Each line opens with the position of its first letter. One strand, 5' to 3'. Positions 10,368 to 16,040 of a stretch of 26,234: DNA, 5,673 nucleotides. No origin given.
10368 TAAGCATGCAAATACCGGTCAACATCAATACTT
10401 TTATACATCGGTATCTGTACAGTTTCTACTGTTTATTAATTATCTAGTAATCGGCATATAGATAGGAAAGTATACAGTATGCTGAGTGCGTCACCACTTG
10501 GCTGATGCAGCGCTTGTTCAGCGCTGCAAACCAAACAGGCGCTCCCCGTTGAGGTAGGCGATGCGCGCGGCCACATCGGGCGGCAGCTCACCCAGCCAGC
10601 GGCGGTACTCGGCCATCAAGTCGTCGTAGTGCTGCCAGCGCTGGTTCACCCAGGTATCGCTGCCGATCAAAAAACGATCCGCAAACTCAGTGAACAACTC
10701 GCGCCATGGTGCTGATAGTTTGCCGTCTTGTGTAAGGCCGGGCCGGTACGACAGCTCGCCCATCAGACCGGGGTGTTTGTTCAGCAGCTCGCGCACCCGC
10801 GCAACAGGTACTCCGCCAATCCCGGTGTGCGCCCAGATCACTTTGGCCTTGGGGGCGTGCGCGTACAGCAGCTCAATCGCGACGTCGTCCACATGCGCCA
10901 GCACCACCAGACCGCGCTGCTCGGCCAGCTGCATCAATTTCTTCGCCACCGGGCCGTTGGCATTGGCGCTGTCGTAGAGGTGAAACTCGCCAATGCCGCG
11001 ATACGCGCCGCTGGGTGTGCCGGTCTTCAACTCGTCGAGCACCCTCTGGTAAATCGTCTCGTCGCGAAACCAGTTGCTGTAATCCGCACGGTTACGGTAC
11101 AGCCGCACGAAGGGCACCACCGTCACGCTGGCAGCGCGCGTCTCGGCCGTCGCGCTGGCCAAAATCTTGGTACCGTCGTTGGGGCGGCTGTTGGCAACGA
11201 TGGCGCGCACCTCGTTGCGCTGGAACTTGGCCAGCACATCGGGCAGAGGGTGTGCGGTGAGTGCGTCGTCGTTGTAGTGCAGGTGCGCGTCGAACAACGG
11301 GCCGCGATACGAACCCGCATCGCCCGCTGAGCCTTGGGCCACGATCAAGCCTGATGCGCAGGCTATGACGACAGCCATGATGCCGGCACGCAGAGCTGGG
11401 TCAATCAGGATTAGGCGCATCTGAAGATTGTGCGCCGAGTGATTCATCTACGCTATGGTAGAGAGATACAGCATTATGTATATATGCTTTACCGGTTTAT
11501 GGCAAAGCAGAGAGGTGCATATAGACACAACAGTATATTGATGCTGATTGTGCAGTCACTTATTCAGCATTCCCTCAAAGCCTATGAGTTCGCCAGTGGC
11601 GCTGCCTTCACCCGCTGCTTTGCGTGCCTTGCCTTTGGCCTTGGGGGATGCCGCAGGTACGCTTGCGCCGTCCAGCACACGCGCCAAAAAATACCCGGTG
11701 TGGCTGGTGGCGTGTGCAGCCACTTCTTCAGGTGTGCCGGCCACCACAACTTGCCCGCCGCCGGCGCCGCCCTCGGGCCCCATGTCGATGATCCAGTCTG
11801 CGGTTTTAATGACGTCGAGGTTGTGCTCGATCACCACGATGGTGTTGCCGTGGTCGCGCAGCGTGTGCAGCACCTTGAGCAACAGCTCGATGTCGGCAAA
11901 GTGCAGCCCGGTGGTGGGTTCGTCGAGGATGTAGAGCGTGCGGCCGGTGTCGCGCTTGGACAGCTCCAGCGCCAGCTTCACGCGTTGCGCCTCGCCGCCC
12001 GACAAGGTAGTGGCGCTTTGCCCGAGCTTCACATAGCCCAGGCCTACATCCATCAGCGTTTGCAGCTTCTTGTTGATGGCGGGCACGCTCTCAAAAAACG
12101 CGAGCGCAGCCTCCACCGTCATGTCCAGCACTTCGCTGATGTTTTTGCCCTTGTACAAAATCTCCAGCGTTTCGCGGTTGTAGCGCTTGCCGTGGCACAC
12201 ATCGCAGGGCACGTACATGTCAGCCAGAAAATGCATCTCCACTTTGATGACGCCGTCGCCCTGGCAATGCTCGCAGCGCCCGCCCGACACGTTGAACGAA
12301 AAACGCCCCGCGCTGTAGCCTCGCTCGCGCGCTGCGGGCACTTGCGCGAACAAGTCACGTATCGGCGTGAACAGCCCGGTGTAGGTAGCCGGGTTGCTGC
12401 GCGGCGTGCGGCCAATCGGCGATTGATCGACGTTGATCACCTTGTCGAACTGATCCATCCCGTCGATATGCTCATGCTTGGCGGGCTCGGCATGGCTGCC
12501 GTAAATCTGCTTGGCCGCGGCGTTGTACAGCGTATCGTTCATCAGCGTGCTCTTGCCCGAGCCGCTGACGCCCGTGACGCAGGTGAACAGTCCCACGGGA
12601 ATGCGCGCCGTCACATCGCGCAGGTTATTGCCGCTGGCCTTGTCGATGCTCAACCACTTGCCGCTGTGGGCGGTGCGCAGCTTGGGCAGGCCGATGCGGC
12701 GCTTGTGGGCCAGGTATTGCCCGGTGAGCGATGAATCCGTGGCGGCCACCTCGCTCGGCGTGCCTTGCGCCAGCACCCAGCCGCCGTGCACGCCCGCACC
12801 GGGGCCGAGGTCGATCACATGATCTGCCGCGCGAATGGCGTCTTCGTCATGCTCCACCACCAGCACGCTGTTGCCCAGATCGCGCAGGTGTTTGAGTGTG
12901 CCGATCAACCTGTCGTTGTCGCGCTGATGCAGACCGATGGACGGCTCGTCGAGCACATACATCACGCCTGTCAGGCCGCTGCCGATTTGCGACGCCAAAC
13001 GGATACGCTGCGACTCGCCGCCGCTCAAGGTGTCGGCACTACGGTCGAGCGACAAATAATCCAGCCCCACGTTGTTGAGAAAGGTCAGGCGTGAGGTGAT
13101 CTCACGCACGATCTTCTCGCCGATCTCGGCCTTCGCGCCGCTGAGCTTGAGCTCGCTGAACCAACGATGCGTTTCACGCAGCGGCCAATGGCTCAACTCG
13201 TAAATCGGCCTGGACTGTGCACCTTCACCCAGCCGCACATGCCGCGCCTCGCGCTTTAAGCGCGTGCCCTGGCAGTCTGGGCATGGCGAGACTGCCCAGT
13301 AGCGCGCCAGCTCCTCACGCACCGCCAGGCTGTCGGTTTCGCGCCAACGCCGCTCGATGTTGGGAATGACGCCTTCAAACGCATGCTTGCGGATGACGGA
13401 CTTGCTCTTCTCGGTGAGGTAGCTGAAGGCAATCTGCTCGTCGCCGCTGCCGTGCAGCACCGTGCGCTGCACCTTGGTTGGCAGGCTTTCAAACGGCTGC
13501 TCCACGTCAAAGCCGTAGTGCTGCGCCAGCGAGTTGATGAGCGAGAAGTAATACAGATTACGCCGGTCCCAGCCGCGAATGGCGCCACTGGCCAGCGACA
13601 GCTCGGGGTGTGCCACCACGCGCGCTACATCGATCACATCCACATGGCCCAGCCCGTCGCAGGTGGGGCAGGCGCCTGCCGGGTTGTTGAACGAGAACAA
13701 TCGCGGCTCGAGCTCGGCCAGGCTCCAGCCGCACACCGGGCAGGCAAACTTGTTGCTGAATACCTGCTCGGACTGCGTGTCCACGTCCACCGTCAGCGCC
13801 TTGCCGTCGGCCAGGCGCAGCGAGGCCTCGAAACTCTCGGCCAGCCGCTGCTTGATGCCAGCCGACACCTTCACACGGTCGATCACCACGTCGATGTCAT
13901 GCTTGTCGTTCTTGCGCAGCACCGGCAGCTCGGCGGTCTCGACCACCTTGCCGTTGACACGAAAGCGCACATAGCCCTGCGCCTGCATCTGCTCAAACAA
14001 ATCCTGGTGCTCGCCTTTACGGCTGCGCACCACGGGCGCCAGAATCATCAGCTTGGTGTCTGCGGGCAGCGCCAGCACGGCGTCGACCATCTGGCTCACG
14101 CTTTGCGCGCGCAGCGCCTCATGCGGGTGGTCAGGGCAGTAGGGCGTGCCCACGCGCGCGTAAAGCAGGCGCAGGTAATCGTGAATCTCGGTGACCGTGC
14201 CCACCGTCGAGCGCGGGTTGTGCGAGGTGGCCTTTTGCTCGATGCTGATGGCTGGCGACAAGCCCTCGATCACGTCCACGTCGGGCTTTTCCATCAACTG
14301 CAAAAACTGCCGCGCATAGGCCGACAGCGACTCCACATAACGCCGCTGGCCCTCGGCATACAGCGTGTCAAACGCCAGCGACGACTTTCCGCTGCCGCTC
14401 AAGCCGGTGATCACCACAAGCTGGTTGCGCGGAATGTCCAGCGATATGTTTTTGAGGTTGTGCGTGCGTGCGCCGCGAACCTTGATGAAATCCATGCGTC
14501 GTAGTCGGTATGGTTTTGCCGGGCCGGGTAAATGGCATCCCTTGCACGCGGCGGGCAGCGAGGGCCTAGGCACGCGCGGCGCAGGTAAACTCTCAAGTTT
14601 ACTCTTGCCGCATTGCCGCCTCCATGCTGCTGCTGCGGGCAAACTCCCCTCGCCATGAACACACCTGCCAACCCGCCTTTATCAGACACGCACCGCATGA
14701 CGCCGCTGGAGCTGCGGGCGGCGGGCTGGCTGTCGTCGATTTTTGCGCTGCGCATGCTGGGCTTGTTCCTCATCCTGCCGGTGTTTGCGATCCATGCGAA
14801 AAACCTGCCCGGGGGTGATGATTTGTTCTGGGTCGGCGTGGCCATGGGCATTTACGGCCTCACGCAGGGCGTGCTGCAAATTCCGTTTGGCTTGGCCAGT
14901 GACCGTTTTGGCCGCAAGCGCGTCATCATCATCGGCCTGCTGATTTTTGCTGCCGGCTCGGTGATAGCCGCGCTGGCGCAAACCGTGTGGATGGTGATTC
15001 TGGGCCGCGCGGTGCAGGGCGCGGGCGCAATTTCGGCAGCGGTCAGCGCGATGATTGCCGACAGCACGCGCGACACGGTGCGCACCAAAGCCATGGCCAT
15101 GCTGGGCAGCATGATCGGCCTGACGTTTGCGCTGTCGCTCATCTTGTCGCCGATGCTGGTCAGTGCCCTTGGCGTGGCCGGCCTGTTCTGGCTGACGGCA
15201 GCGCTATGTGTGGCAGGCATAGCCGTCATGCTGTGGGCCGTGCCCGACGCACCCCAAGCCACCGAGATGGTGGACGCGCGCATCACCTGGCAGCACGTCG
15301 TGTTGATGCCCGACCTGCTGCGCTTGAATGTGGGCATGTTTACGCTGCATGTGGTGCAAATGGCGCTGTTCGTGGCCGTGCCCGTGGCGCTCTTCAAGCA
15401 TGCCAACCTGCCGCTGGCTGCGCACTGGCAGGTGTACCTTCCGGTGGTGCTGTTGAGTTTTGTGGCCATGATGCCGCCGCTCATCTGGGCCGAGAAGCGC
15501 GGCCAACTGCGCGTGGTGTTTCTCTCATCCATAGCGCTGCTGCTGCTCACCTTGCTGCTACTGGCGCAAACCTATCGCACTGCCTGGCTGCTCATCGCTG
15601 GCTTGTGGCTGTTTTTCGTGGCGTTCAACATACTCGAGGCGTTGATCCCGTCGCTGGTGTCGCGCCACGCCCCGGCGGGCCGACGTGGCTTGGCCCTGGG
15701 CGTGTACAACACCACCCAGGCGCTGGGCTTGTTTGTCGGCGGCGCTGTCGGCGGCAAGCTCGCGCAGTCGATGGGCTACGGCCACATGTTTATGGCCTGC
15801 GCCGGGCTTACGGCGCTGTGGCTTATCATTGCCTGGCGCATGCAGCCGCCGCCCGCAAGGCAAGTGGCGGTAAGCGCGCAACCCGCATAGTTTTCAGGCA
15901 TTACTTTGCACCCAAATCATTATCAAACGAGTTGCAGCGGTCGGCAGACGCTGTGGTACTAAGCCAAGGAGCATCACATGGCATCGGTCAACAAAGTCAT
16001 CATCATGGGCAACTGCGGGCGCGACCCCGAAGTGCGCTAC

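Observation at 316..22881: Unrecognised dispersed 71-bp dyad-symmetric element, 7 copies in 26 kb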

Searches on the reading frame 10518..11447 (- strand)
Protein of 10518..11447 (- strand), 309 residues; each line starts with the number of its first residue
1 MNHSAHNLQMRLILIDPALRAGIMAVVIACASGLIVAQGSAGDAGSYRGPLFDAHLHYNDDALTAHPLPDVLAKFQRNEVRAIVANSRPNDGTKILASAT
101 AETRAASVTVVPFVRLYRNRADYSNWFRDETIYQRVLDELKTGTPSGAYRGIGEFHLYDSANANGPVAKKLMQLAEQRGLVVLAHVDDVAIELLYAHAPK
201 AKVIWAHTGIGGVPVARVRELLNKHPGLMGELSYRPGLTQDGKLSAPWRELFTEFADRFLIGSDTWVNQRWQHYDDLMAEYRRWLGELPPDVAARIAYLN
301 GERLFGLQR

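Call 9: search_protein_families(library=pfam, proteins=[window:10518-11447:-])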
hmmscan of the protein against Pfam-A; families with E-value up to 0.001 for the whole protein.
window:10518-11447:- (309 aa): 1 family
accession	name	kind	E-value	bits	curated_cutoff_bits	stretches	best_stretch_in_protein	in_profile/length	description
PF04909.20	Amidohydro_2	-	1.1e-10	42.1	26.4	1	163-307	127-289/289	Amidohydrolase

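Call 25: find_homologous_proteins(query=window:10518-11447:-, max_evalue=1e-40)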
Query window:10518-11447:- (309 aa): 6417 proteins with E <= 1e-40 among 8000 candidates; the best 120 are listed.
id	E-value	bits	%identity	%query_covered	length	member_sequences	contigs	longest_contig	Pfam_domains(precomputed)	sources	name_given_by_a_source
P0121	1.3e-206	703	100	100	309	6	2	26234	PF04909.21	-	-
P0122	5.7e-145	501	73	98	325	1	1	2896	PF04909.21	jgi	jgi:predicted TIM-barrel fold metal-dependent hydrolase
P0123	3.1e-129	449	72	90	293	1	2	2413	PF04909.21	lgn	-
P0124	3.9e-129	449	68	94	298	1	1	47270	PF04909.21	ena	-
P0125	1.1e-128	447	74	84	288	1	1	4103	PF04909.21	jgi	jgi:hypothetical protein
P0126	1.7e-128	446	69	92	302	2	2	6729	PF04909.21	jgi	jgi:hypothetical protein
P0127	1.8e-128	446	73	85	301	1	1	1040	PF04909.21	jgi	-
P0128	2.8e-128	446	74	84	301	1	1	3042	PF04909.21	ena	-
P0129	2.8e-128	446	69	94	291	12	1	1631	PF04909.21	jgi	jgi:predicted TIM-barrel fold metal-dependent hydrolase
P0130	5.2e-128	445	73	84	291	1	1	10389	PF04909.21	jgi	jgi:hypothetical protein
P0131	5.2e-128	445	66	97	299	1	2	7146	PF04909.21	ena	-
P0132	9.4e-128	444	70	88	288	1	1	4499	PF04909.21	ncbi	-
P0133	1.3e-127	444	73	87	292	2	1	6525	PF04909.21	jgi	jgi:predicted TIM-barrel fold metal-dependent hydrolase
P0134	1.6e-127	443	71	89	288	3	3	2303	PF04909.21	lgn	-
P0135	1.8e-127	443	66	97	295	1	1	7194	PF04909.21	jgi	jgi:predicted TIM-barrel fold metal-dependent hydrolase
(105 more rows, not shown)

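Call 26: find_encoding_contigs(protein=P0121, flank=10000, max_places=10)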
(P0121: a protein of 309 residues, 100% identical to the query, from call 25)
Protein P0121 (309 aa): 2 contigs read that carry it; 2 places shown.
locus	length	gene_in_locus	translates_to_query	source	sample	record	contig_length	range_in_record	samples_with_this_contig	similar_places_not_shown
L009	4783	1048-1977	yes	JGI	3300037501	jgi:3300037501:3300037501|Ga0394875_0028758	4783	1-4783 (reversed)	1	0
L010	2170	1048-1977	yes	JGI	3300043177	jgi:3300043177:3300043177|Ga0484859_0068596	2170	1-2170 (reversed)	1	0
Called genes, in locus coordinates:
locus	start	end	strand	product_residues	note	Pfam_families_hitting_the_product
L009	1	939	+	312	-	?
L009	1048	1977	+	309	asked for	PF04909:Amidohydro_2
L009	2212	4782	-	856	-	?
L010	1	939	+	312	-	?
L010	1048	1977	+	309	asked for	PF04909:Amidohydro_2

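Call 27: find_encoding_contigs(protein=P0122, flank=10000, max_places=10)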
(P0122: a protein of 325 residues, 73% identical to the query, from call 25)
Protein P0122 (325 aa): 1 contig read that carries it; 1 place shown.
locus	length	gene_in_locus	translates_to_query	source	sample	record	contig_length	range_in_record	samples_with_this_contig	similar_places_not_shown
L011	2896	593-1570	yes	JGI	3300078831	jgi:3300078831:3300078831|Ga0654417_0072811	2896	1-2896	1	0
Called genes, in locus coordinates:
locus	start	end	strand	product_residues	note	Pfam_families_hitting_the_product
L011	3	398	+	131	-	?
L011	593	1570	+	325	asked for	PF04909:Amidohydro_2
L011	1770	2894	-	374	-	?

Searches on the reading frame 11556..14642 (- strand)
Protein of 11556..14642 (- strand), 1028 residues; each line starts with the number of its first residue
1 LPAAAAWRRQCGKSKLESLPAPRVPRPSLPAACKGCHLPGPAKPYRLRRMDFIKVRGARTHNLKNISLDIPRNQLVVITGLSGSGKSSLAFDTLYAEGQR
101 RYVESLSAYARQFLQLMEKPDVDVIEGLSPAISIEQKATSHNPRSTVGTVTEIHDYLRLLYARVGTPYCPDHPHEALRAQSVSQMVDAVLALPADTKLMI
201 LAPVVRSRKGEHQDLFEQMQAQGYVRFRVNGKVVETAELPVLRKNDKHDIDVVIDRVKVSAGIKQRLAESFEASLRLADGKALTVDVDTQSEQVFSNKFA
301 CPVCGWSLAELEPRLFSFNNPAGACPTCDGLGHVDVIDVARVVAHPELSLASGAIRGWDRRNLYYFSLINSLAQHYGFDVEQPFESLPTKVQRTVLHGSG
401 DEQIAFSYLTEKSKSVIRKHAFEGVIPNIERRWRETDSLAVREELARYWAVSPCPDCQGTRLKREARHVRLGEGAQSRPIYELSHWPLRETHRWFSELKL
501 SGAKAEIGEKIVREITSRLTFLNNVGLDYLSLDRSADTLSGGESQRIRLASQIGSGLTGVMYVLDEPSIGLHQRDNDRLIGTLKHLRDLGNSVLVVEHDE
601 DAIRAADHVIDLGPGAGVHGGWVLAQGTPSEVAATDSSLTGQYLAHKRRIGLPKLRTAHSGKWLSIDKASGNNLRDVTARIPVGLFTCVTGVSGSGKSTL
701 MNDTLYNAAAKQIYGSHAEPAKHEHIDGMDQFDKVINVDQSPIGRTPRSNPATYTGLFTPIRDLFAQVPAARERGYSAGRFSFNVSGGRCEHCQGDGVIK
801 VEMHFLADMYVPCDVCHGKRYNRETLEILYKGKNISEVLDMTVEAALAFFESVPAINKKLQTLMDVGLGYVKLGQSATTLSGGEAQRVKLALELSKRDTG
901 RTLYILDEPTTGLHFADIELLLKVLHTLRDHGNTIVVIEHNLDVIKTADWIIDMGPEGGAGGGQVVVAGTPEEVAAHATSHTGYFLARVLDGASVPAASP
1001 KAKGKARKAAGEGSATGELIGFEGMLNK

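Call 9: search_protein_families(library=pfam, proteins=[window:11556-14642:-])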
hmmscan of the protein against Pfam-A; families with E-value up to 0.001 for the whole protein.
window:11556-14642:- (1028 aa): 16 families
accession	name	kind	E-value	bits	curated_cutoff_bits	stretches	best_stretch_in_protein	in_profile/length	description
PF17760.6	UvrA_inter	-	1.4e-36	125.1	23.3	1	180-284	1-105/109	UvrA interaction domain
PF17755.6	UvrA_DNA-bind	-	2e-34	118.6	23.2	1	338-446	1-109/110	UvrA DNA-binding domain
PF00005.33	ABC_tran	-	2.7e-20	73.8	25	2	856-911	85-137/137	ABC transporter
PF02463.25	SMC_N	-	1.7e-12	47.7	40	0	855-953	112-210/220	RecF/RecN/SMC N terminal domain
PF13191.12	AAA_16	-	3.3e-08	34.7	32.6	0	72-129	23-83/167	AAA ATPase domain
PF13555.12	AAA_29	-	2.4e-07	30.9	27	0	684-701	23-39/61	P-loop containing region of AAA domain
PF20703.3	nSTAND1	-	6.5e-07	29.7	27.1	0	59-132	19-88/379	Novel STAND NTPase 1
PF13304.12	AAA_21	-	1.7e-06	28.8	27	0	886-925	243-283/304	AAA domain, putative AbiEii toxin, Type IV TA system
PF03193.22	RsgA_GTPase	-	1.1e-05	25.7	30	0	664-707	87-129/174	RsgA GTPase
PF25199.1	nSTAND_NTPase5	-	2.8e-05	24.4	34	0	683-711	43-69/145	Novel STAND NTPase 5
PF00684.25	DnaJ_CXXCXGXG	-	5.8e-05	23.7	32.7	0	789-820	17-51/65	DnaJ central domain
PF20720.3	nSTAND3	-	9.2e-05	22.6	27.2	0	70-95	14-39/155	Novel STAND NTPase 3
PF13481.12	AAA_25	-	0.00026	21.1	27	0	43-94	3-54/195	AAA domain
PF13401.12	AAA_22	-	0.00032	21.5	27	0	686-708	7-29/130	AAA domain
PF06745.19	ATPase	-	0.00053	19.9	26.6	0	679-711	14-46/231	KaiC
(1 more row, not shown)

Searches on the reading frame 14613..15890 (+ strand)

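Call 10: search_protein_families(library=pfam, proteins=[window:14613-15890:+])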
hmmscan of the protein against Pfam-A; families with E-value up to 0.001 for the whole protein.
window:14613-15890:+ (425 aa): 2 families
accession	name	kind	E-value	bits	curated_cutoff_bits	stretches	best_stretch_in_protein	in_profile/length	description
PF07690.21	MFS_1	-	8.3e-54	183.2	33.4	2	42-376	3-346/347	Major Facilitator Superfamily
PF00083.30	Sugar_tr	-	9.6e-13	48.2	22.3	1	80-214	54-195/452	Sugar (and other) transporter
